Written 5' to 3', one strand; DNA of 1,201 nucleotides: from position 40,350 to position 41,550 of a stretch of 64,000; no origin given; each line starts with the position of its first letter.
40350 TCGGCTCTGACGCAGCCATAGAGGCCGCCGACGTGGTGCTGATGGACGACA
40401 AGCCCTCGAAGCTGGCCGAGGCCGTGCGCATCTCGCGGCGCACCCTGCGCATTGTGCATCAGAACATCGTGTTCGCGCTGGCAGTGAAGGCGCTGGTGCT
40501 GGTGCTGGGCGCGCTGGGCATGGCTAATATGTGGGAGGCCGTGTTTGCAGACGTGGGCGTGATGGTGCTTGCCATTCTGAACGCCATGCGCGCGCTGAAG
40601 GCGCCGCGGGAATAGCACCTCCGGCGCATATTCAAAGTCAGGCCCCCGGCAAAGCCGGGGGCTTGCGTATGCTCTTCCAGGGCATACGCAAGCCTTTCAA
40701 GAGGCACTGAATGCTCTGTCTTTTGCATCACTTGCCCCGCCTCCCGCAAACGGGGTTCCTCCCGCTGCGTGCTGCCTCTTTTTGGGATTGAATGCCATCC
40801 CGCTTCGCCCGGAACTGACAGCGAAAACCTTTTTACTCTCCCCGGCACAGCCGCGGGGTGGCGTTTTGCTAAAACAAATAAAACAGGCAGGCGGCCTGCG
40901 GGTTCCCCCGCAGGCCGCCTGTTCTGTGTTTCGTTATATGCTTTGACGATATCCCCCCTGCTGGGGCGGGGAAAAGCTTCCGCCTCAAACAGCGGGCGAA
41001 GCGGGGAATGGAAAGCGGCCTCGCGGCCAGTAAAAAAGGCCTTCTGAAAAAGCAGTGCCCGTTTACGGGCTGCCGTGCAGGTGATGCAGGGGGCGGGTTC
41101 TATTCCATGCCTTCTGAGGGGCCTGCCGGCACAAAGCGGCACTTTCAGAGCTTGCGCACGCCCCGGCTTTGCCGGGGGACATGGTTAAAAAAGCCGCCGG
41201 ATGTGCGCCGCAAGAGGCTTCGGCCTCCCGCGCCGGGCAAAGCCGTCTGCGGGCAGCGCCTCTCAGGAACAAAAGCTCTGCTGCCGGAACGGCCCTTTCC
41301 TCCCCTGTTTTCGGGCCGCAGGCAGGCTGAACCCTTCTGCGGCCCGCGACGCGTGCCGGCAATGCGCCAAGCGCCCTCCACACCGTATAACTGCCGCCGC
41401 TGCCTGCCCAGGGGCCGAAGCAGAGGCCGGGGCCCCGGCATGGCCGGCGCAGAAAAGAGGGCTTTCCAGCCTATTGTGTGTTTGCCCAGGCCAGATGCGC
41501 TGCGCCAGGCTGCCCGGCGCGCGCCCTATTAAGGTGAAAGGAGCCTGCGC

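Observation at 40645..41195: Copy B of the 260-bp module: a ~550-bp imperfect palindrome filling the convergent gap between the P1B ATPase and uppP; its central hairpin looks like a bidirectional terminator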

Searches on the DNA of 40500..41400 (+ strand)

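Call 10: search_rna_families(source=window, start=40500, end=41400, threshold=evalue, max_evalue=10)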
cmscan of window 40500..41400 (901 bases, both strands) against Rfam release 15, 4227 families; matches with E-value up to 10: 22.
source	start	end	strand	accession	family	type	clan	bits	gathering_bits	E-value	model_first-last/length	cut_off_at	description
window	40890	40938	-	RF00625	P11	Gene;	-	26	70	0.0016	1-139/139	no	Pseudomonas sRNA P11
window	40851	40963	+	RF04102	MIR6457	Gene; miRNA;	-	24.2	140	0.033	1-177/177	no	MIR6457 microRNA precursor family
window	40679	40738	-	RF00357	snoR44_J54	Gene; snRNA; snoRNA; CD-box;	CL00069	21.9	48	0.22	1-97/97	no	Small nucleolar RNA R44/J54/Z268 family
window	40553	40587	+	RF00329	snoZ162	Gene; snRNA; snoRNA; CD-box;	-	20.8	45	0.35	1-88/88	no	Small nucleolar RNA Z162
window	40835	40920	+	RF03073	RT-19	Gene; sRNA;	-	17.5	78.3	0.89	1-99/99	no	RT-19 RNA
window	40879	40932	+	RF04157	MIR9486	Gene; miRNA;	-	17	100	2.1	1-119/119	no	MIR9486 microRNA precursor family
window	40892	40917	+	RF00718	mir-431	Gene; miRNA;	-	17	70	7.5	1-86/86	no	mir-431 microRNA precursor family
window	40654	40761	+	RF02344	ar14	Gene; sRNA;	-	16.6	58.8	1.4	1-123/123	no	Alphaproteobacterial ar14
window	40888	40926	-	RF01812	Pxr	Gene; sRNA;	-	15.7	80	5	61-104/109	no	Pxr regulatory sRNA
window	40516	40588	+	RF01297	sR40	Gene; snRNA; snoRNA; CD-box;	-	15.2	50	2.9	1-61/61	no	Small nucleolar RNA sR40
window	40843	40914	+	RF03006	M23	Gene; sRNA;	-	15.1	41.2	8.3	1-53/53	no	M23 RNA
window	40662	40750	-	RF02602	BASRCI414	Gene; sRNA;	-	15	270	0.48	1-229/229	no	Brucella sRNA CI414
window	40765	40927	+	RF02342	ar7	Gene; sRNA;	-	14.3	60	3.1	1-145/145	no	Alphaproteobacterial sRNA ar7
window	41044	41112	-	RF02499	Atu_C4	Gene; sRNA;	-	13.9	80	10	1-70/70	no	Rhizobiales sRNA Atu_C4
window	41087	41153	+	RF00189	SNORD95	Gene; snRNA; snoRNA; CD-box;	-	13.8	55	7.9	1-68/68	no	Small nucleolar RNA SNORD95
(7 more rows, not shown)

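Call 77: search_dna_similar(query=window:40634-40885:+, collection=plasmids, mode=distant, max_rows=10)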
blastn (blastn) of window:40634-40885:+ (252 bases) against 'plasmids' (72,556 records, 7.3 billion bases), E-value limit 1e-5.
No match.

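Call 78: search_dna_similar(query=window:40634-40885:+, collection=phages, mode=distant, max_rows=10)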
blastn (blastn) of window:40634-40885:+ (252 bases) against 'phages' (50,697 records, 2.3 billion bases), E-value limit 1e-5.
No match.
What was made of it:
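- Tried and rejected: No match (calls 77, 78).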

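Call 86: build_rna_model(alignment_id=A3, structure=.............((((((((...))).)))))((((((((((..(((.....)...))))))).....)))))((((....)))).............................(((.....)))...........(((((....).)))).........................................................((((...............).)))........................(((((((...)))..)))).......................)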
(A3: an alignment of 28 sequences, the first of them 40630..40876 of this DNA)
Model R1 built from alignment A3 (28 sequences, 299 columns); structure: as given.
model positions 252; base pairs 44; branch points 6; effective number of sequences 2.66; information 0.59 bits per position. Calibrated on 0.2 Mb of random sequence (short: E-values are rough).
structure used (alignment columns):
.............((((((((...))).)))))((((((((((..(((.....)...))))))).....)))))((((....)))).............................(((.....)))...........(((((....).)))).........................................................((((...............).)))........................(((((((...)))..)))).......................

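Call 87: search_with_rna_model(model_id=R1, sources=[window, L005, L006, L007, L008, L009, L010, L011, L012, L013, L014, L015, L016, L017, L018, L019, L021, L022, L023, L024, L025, L026, L029, L030, L031, L034, L036, L038, L039, L040, L042, L043, L059, L060, L061, L063, L020, L027, L028, L032, L033, L035, L037, L041, L045, L047, L055], max_evalue=0.001, make_alignment=true)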
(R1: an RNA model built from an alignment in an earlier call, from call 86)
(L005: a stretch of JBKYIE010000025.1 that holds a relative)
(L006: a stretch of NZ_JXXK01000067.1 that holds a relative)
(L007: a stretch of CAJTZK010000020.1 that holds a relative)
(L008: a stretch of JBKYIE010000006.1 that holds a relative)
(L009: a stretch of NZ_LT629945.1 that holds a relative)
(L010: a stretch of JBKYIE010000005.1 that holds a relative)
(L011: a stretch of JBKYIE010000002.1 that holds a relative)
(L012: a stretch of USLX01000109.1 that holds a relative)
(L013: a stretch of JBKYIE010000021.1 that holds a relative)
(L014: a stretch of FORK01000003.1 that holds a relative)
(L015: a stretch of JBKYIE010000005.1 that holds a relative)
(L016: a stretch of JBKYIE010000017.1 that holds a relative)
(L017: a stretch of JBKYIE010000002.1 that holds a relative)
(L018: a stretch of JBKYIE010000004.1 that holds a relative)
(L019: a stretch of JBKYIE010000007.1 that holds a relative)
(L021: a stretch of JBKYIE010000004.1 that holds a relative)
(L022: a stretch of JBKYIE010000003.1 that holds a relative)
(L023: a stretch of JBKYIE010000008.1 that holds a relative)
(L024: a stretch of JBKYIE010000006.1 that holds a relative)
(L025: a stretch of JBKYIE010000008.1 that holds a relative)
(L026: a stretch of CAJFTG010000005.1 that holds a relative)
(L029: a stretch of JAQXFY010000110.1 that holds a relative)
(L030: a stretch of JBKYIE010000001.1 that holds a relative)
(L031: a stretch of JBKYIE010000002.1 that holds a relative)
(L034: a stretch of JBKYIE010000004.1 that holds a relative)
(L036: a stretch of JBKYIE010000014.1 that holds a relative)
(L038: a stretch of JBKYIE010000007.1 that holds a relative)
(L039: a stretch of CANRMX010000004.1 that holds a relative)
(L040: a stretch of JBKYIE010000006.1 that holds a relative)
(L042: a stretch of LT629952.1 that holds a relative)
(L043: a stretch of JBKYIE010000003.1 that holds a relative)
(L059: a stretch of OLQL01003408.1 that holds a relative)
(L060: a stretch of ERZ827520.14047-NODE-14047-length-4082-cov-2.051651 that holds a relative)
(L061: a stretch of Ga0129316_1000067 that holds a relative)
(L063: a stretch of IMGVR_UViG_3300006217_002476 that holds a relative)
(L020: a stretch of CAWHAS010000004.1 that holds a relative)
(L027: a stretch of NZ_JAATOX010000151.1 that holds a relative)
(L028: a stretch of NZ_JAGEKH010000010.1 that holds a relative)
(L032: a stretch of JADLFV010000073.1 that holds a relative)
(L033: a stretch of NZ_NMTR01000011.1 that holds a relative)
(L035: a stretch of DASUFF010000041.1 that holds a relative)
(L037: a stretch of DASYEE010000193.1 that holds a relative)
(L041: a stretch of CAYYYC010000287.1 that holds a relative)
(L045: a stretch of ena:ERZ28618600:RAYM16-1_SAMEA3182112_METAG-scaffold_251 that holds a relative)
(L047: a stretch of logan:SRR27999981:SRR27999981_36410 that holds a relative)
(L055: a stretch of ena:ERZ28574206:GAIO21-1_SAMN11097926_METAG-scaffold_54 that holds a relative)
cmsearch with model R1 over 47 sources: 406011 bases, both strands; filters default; matches with E-value up to 0.001: 61.
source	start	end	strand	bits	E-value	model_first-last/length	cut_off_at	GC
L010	457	706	-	261.5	7.8e-77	1-252/252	no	0.61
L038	4158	4409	-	260.9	1.2e-76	1-252/252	no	0.59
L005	3973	4224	+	253.8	1.6e-74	1-252/252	no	0.61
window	40630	40876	+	252.9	3e-74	1-252/252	no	0.58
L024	7727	7979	+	251.7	6.8e-74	1-252/252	no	0.59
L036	7289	7542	+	249.7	2.9e-73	1-252/252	no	0.59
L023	1487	1747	+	248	8.8e-73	1-252/252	no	0.57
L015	3105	3353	-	248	9.2e-73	1-252/252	no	0.59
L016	6166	6415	-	247.8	1.1e-72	1-252/252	no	0.64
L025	2184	2442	-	247.2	1.6e-72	1-252/252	no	0.55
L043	6945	7196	+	244.6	9.6e-72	1-252/252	no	0.67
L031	3041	3291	+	244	1.4e-71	1-252/252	no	0.61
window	5830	6076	+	243.2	2.6e-71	1-252/252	no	0.57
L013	1333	1581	+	242.8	3.2e-71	1-252/252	no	0.64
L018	2694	2950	+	242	5.9e-71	1-252/252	no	0.61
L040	6448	6697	+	241.6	7.5e-71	1-252/252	no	0.6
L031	6578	6829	-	239.8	2.6e-70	1-252/252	no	0.66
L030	5127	5387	-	236.5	2.6e-69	1-252/252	no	0.56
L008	5253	5500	+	235.5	5.2e-69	1-252/252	no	0.6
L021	5714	5973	-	229.8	2.6e-67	1-252/252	no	0.56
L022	2410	2662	+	219.4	3.6e-64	1-252/252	no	0.54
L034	1919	2166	-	209.7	3.1e-61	1-252/252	no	0.59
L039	2319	2576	-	198.3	8e-58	1-252/252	no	0.53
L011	6919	7182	+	185.9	4.3e-54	1-252/252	no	0.59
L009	5091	5356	-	177.7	1.2e-51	1-252/252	no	0.52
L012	90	354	-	165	8.7e-48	1-252/252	no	0.58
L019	2324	2588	+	163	3.3e-47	1-252/252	no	0.58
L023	1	211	-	143.7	2.1e-41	1-216/252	3'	0.53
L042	1193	1463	+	121.1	1.4e-34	1-252/252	no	0.49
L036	2062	2307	+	118.4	8.8e-34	1-252/252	no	0.62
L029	3136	3389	-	115.5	6.7e-33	1-252/252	no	0.53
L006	1748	2031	+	111.7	9.4e-32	1-252/252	no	0.55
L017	5308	5582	+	111.3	1.2e-31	1-252/252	no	0.61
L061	3980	4241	+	94.3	1.6e-26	1-252/252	no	0.59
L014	7444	7705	-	93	3.8e-26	1-252/252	no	0.59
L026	4820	5089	+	91.7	9.2e-26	1-252/252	no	0.62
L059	1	155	+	82.6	5.3e-23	115-252/252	5'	0.54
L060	1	186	+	82.6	5.3e-23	79-252/252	5'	0.55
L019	6726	6988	+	81.5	1.1e-22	1-252/252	no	0.57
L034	1625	1855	+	80.2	2.8e-22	1-252/252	no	0.64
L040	6204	6445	+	73.8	2.3e-20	14-238/252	no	0.65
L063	4311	4578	-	61.8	9.7e-17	1-252/252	no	0.58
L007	542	707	+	52.4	6.4e-14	1-252/252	no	0.58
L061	3569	3818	+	42.9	4.5e-11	1-252/252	no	0.57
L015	2875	3104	-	40.7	2.2e-10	1-252/252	no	0.51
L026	1548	1799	+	37.9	1.5e-09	1-252/252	no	0.61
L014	7761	7803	-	36.4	4.1e-09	69-111/252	no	0.44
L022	2987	3262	-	29.4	5.2e-07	1-252/252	no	0.65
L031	6076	6384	-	29.3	5.8e-07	1-252/252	no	0.53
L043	2796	3019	+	27.3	2.3e-06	1-252/252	no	0.7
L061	1713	1772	+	27.1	2.5e-06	171-234/252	no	0.58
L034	1307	1542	+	26.6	3.8e-06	1-252/252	no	0.68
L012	4335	4385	-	26.3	4.5e-06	201-252/252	5'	0.49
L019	2062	2111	+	24.5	1.6e-05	172-234/252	no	0.6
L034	2135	2179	+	21.3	0.00015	14-68/252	no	0.73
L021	6048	6221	-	20.5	0.00026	1-252/252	no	0.64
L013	3250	3321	-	19.3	0.00057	171-234/252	no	0.74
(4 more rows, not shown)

Alignment A5: 61 matches aligned to the model, 652 columns, each read 5' to 3' on its own strand. Consensus structure (alignment columns), stored with it:
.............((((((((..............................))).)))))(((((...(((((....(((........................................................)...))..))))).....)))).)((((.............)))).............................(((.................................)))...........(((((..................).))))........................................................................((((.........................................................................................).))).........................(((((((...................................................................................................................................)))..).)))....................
